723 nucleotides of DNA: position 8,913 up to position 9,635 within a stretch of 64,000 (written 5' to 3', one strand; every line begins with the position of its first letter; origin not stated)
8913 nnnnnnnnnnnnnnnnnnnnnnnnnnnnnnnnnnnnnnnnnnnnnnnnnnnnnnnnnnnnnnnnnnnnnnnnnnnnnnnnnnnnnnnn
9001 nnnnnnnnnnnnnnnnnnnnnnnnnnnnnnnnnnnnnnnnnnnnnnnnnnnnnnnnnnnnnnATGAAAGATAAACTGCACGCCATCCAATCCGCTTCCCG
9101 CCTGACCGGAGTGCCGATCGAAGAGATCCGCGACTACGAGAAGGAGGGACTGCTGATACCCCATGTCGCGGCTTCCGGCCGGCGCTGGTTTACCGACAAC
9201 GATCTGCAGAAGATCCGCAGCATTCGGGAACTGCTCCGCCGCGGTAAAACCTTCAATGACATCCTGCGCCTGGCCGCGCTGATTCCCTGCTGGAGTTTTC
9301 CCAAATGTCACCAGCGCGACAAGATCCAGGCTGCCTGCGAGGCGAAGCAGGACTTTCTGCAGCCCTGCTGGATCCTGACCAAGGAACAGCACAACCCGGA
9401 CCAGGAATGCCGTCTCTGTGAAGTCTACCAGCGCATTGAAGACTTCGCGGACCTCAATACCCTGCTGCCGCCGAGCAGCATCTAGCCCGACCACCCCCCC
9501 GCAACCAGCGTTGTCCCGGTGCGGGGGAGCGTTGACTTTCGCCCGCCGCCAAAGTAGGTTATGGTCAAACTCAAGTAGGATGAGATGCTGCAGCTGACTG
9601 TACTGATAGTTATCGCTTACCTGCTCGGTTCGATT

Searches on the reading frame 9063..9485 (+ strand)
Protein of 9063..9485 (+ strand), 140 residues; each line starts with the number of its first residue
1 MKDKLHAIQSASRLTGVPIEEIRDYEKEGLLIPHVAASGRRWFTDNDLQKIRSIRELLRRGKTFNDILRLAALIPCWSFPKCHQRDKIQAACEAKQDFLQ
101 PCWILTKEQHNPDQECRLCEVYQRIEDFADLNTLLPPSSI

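Call 77: search_protein_families(library=pfam, proteins=[window:9063-9485:+], max_evalue=0.01)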
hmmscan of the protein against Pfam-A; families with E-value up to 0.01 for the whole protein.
window:9063-9485:+ (140 aa): 3 families
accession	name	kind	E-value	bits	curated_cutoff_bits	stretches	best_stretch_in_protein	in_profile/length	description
PF13411.12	MerR_1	-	2.5e-14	53.6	21.6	1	8-70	3-65/69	MerR HTH family regulatory protein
PF00376.29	MerR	-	1e-06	28.9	28.2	1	10-43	4-38/38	MerR family regulatory protein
PF03290.18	Peptidase_C57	-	0.0032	16.7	24.5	1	4-92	50-135/425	Vaccinia virus I7 processing peptidase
